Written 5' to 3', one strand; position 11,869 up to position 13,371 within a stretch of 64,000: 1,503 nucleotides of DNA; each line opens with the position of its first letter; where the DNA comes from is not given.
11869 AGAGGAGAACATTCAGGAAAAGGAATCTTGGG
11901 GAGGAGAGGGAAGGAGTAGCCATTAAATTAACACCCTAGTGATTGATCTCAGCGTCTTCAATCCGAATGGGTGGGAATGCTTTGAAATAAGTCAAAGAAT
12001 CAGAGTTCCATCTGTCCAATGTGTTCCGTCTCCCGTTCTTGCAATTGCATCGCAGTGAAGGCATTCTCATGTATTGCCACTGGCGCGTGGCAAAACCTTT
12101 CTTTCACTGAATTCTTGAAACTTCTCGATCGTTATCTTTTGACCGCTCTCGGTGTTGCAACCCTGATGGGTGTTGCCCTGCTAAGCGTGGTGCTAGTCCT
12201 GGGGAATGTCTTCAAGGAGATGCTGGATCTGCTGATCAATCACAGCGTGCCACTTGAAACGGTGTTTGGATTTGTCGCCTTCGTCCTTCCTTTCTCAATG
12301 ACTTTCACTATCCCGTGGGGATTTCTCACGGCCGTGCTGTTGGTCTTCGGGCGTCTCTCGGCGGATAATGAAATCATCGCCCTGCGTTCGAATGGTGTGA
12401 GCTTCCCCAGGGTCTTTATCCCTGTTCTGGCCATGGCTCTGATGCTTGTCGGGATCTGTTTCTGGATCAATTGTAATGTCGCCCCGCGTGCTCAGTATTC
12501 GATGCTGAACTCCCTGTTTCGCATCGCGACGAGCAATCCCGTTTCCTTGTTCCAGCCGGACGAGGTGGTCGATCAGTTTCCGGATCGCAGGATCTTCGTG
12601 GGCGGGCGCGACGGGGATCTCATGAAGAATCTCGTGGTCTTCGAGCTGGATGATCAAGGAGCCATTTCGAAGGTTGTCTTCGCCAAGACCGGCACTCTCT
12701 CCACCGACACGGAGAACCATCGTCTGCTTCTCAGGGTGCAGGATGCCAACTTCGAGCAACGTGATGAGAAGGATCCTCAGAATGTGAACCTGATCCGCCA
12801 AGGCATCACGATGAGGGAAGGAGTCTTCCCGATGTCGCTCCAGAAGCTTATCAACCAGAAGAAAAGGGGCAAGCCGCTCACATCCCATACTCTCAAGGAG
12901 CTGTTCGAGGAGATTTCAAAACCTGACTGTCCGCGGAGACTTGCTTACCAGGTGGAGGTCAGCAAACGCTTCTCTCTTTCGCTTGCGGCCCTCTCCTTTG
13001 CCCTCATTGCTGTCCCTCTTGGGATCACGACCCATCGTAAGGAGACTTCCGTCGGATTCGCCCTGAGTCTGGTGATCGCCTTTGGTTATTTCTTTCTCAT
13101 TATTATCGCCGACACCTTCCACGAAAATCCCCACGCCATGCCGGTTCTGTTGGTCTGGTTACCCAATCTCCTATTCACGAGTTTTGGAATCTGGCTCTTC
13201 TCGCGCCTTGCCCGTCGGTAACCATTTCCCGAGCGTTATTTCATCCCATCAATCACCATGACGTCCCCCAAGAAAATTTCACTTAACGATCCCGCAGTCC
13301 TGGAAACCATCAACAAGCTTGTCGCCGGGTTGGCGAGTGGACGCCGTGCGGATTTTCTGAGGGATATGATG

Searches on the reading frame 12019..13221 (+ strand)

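Call 21: search_protein_families(library=pfam, proteins=[window:12019-13221:+])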
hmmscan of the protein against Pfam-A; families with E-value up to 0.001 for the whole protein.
window:12019-13221:+ (400 aa): 1 family
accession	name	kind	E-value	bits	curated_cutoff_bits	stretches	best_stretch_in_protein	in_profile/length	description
PF03739.19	LptF_LptG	-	6.6e-68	229.8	27.9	1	38-396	1-353/353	Lipopolysaccharide export system permease LptF/LptG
